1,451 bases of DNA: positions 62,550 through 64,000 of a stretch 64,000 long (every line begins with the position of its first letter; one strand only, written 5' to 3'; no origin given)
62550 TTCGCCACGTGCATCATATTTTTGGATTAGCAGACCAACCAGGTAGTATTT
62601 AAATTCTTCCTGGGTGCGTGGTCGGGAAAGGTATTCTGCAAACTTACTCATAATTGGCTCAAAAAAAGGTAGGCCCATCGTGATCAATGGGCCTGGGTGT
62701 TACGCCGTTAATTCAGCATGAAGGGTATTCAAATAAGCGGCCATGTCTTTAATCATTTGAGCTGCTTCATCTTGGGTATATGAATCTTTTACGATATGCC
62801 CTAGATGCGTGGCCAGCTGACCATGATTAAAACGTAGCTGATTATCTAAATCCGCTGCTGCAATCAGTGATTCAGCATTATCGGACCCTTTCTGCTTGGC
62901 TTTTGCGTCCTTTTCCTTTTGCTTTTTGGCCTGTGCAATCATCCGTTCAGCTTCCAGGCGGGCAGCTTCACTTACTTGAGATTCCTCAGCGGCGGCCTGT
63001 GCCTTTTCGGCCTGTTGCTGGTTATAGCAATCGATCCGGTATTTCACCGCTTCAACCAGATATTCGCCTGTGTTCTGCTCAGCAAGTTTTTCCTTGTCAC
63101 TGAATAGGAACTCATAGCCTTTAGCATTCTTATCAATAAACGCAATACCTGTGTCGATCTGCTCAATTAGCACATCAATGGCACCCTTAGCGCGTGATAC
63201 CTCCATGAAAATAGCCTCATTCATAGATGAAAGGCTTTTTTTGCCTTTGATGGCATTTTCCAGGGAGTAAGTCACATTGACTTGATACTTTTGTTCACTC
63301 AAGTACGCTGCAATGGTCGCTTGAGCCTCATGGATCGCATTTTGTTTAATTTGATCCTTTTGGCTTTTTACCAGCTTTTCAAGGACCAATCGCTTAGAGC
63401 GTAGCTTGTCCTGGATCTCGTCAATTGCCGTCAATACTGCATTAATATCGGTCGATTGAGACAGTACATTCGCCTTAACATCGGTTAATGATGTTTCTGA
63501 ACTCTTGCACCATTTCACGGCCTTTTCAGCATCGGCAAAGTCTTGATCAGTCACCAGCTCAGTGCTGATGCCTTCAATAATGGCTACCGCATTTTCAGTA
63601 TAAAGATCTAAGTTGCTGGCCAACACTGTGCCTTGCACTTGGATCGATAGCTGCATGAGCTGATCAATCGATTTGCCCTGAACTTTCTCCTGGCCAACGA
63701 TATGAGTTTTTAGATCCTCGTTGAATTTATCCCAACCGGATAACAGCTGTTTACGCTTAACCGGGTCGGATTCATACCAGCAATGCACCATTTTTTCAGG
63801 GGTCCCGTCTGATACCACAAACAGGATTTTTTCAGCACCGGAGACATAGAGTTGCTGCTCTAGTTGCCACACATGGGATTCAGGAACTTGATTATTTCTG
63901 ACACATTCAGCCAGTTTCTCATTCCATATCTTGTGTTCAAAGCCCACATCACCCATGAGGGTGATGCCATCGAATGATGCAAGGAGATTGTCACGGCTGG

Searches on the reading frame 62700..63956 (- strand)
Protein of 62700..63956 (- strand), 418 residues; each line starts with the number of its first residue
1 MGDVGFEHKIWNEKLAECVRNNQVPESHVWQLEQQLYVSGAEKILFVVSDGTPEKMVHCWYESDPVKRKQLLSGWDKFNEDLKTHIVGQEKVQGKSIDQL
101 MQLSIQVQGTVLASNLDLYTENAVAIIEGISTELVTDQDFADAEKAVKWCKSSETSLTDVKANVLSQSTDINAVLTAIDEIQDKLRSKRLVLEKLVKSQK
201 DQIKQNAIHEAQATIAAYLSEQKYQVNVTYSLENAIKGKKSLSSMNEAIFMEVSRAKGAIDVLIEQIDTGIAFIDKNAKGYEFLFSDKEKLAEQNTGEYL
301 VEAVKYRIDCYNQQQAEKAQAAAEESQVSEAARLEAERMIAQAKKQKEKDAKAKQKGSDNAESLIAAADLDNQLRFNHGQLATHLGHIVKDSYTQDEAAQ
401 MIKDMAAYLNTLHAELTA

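Call 46: find_encoding_contigs(protein=window:62700-63956:-, flank=10000, max_places=2)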
Protein window:62700-63956:- (418 aa): no gene with exactly this product is on record in the collection.
